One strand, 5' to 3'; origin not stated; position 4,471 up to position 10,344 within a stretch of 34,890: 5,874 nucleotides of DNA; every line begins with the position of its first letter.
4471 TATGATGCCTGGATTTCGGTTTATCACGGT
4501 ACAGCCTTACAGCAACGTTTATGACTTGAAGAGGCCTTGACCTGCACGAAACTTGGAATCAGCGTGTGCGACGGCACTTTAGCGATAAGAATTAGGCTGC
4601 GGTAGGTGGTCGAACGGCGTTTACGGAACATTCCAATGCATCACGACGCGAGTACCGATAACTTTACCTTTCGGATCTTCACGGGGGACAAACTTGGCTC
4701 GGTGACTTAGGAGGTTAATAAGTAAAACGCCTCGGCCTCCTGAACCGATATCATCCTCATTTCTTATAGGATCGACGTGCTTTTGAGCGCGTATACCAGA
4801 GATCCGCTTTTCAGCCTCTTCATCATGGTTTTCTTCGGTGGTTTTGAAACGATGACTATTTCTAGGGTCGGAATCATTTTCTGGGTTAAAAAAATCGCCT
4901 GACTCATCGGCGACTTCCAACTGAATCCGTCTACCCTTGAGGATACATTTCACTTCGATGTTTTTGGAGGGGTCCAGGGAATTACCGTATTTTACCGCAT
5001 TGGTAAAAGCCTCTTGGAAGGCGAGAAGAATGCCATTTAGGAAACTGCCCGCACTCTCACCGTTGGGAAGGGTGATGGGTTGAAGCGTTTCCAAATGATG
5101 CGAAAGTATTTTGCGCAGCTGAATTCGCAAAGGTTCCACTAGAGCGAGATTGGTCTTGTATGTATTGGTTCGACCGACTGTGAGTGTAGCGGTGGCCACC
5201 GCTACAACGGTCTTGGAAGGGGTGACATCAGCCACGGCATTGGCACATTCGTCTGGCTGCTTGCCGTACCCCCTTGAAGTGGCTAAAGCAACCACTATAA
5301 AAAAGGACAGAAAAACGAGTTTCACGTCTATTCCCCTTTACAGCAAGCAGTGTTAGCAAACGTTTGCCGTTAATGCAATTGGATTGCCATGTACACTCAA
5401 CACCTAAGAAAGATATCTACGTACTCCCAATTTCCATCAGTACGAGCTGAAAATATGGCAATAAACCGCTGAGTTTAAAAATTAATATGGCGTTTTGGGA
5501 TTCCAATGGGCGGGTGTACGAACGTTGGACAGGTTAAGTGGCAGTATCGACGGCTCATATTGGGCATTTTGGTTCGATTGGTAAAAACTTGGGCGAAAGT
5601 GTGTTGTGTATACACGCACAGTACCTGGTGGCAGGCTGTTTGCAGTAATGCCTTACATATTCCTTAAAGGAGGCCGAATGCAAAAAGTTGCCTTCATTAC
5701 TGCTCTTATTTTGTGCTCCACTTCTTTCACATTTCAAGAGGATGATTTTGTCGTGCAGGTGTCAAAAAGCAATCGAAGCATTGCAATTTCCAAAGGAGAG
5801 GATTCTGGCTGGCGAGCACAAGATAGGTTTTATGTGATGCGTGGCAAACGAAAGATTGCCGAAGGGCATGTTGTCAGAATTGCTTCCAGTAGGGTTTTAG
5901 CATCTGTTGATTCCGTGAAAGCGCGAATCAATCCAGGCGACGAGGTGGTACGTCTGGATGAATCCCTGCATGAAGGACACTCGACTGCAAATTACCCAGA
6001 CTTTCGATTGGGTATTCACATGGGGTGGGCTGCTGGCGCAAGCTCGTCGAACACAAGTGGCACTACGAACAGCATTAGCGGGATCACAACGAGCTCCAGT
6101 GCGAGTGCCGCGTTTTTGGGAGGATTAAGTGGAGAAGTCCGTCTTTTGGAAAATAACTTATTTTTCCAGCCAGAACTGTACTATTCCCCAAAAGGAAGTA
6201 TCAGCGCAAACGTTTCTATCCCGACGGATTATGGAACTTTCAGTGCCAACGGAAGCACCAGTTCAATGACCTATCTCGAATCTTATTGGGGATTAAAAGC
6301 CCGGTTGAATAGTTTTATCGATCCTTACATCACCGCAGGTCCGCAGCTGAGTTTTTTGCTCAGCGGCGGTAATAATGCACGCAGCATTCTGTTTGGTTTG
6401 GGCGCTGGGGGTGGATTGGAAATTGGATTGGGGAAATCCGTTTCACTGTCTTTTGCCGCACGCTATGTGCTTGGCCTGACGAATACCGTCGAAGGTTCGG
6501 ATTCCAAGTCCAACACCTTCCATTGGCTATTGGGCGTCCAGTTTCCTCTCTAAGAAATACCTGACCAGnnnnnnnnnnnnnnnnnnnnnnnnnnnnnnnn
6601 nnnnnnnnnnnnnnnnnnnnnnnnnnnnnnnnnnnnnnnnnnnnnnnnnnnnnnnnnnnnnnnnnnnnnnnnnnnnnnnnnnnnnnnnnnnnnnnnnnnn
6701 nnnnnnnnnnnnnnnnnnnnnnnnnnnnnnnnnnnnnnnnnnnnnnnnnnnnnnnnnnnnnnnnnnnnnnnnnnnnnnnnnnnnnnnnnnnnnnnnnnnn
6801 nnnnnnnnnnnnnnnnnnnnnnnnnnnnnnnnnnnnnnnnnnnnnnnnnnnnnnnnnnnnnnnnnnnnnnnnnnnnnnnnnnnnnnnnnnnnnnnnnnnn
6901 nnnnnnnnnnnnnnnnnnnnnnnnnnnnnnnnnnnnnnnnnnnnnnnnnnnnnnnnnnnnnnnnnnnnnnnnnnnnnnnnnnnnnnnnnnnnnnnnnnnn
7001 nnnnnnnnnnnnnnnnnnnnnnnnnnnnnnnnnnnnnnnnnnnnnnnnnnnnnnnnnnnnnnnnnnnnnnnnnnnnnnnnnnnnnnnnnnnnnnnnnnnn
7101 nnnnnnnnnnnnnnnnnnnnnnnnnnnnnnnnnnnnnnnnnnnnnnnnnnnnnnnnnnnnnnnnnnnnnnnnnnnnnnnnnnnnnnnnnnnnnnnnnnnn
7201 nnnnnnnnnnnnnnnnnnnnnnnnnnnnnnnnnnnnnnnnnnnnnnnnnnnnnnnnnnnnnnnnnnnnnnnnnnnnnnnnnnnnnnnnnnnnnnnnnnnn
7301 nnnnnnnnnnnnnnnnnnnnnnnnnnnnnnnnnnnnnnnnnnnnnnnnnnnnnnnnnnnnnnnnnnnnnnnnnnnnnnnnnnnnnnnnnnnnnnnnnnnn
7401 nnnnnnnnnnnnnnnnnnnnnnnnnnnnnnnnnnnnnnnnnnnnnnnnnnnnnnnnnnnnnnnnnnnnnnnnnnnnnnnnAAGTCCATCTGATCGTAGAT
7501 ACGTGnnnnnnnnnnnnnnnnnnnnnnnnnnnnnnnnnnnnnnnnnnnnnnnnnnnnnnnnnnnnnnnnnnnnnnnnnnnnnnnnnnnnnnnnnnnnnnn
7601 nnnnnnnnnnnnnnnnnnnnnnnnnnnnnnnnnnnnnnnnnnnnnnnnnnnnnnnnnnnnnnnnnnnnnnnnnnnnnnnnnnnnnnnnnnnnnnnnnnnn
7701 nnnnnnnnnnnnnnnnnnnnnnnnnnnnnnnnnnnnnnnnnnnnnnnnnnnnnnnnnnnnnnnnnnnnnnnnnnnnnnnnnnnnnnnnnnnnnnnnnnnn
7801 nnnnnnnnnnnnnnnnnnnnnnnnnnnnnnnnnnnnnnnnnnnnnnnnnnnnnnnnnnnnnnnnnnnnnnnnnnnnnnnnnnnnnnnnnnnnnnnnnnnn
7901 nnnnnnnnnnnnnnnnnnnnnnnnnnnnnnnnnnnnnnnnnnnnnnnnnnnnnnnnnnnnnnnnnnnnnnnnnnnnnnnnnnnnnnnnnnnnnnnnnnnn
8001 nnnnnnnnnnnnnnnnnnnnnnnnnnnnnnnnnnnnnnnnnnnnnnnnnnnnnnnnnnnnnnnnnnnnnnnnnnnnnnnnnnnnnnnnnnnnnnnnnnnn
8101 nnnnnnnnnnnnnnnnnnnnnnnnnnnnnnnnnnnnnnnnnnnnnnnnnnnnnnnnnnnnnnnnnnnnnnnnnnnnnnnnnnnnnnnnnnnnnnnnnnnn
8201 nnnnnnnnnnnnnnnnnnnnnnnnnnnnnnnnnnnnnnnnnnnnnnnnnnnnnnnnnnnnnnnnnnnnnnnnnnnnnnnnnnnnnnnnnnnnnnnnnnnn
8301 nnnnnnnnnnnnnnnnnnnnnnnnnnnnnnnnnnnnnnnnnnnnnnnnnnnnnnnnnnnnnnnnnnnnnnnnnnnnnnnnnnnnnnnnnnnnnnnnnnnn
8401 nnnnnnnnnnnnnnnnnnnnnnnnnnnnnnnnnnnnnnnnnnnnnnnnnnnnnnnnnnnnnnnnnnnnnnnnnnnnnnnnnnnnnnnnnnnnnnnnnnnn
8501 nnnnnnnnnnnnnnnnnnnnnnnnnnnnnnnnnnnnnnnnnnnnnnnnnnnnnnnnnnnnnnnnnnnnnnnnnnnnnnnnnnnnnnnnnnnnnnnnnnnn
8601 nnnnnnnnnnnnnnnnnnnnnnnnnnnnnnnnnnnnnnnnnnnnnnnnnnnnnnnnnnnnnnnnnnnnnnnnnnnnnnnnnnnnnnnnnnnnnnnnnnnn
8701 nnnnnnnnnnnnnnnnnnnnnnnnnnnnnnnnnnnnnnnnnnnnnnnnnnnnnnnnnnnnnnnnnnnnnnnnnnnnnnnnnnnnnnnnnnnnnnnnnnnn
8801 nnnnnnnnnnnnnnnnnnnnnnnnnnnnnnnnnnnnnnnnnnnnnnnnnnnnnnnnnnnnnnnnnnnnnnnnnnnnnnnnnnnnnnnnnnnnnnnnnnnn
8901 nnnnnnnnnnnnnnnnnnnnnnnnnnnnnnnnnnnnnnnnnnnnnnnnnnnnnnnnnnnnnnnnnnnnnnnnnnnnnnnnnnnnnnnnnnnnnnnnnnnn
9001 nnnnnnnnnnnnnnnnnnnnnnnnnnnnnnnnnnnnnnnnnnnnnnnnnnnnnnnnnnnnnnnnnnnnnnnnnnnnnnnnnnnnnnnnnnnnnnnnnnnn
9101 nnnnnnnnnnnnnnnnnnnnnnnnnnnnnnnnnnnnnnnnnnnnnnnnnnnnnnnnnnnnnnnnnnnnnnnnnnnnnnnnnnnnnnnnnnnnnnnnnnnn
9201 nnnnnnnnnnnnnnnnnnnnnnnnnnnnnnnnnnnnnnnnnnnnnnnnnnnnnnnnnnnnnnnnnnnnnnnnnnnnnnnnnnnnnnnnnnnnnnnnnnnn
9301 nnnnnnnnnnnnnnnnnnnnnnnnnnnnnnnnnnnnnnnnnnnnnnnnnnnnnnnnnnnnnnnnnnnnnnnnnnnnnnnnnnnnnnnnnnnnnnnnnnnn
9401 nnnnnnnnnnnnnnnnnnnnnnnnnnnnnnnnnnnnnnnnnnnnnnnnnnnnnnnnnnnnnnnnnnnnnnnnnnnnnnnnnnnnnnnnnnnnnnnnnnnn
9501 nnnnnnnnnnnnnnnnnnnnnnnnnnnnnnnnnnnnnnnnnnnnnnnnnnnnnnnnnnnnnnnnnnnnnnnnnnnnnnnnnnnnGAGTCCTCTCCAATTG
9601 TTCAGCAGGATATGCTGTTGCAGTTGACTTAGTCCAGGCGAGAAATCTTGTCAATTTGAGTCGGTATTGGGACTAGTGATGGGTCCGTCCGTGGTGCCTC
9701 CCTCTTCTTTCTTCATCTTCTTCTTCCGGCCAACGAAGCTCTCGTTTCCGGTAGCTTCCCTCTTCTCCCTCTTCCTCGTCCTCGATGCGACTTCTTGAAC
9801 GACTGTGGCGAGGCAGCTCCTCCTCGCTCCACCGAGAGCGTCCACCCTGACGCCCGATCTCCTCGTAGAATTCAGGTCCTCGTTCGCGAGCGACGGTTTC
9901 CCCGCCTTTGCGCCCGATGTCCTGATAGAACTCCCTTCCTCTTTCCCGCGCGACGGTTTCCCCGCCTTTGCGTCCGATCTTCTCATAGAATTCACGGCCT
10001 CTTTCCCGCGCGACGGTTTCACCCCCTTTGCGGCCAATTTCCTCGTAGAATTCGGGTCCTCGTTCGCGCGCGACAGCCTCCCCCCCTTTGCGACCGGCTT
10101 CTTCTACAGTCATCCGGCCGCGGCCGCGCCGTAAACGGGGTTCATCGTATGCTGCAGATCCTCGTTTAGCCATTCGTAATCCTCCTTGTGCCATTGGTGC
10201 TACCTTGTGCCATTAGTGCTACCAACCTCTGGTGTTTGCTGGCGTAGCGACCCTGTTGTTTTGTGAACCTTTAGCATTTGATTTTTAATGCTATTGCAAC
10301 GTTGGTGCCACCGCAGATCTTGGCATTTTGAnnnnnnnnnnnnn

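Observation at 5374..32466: Ten sigma-54 promoter matches, all intergenic and correctly oriented, tie a general-stress-type gene set to RpoN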

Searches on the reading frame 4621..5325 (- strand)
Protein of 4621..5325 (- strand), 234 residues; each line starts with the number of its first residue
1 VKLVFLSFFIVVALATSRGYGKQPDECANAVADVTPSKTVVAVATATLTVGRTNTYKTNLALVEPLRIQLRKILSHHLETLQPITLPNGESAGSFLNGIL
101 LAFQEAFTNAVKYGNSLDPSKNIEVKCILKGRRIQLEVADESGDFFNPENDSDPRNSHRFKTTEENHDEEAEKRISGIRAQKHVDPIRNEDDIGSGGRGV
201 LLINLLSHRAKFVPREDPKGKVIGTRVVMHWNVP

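Call 4: search_protein_families(library=pfam, proteins=[window:4621-5325:-])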
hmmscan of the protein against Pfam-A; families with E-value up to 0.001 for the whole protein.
window:4621-5325:- (234 aa): 1 family
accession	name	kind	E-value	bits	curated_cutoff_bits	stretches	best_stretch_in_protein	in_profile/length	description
PF13581.12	HATPase_c_2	-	3.9e-14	53.2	27.4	1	96-227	29-123/127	Histidine kinase-like ATPase domain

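Call 29: search_protein_families(library=ncbifam, max_evalue=0.01, proteins=[window:4621-5325:-])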
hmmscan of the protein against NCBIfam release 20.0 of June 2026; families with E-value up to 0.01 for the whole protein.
window:4621-5325:- (234 aa): 2 families
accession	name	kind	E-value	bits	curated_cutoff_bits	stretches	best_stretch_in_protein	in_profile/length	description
NF003144.0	PRK04069.1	equivalog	0.0019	17.6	145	0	100-150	44-93/161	anti-sigma B factor RsbW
TIGR01925.2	spIIAB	equivalog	0.0055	16.6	135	0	99-142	38-81/137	anti-sigma F factor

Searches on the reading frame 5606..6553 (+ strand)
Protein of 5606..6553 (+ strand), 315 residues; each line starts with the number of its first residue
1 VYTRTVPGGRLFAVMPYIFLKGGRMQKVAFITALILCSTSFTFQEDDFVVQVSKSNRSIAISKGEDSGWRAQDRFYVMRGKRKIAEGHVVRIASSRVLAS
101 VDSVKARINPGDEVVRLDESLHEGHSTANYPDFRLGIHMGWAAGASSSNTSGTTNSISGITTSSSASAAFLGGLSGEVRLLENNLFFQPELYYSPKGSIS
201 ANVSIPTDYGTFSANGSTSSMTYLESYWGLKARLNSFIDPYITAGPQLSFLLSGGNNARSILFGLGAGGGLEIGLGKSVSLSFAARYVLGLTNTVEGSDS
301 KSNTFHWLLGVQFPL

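Call 4: search_protein_families(library=pfam, proteins=[window:5606-6553:+])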
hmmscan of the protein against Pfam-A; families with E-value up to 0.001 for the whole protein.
window:5606-6553:+ (315 aa): 2 families
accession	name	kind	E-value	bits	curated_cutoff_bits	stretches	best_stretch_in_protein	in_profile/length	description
PF13568.12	OMP_b-brl_2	-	2.2e-11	44.6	27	1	135-294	7-173/175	Outer membrane protein beta-barrel domain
PF13505.12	OMP_b-brl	-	3.1e-06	27.9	28.7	1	155-313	42-175/175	Outer membrane protein beta-barrel domain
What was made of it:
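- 5678..6553 (+): outer-membrane beta-barrel protein (OMP_b-brl_2). Pfam PF13568, E = 2.2e-11 (call 4).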

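Call 29: search_protein_families(library=ncbifam, max_evalue=0.01, proteins=[window:5678-6553:+])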
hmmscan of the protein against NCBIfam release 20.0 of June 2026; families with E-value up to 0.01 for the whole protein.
window:5678-6553:+ (291 aa): 2 families
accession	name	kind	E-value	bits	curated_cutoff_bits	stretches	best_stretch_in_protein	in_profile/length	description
NF049866.1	outer_TDE1717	subfamily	7.3e-05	22.8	135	1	115-278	24-186/210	TDE1717 family outer membrane beta-barrel protein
TIGR01080.1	rplX_A_E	equivalog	0.0055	17.1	47.65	1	46-90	43-87/116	50S ribosomal protein L24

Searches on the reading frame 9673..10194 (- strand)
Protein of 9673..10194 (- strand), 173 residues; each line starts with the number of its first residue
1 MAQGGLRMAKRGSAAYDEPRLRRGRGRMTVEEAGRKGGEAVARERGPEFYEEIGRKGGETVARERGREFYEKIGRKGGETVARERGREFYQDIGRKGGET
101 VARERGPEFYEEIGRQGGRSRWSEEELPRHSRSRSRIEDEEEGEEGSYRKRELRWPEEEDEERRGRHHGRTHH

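Call 4: search_protein_families(library=pfam, proteins=[window:9673-10194:-])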
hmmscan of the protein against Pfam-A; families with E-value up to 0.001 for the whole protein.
window:9673-10194:- (173 aa): 2 families
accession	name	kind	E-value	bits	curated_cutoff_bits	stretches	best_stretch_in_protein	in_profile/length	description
PF10685.14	KGG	-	3.4e-21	75.5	20.4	1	44-59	4-19/22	Stress-induced bacterial acidophilic repeat motif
PF00477.22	LEA_5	-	9.7e-11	42.4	40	2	77-126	44-93/109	Small hydrophilic plant seed protein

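Call 29: search_protein_families(library=ncbifam, max_evalue=0.01, proteins=[window:9673-10173:-])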
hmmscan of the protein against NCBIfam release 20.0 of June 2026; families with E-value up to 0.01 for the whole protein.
window:9673-10173:- (166 aa): 0 families
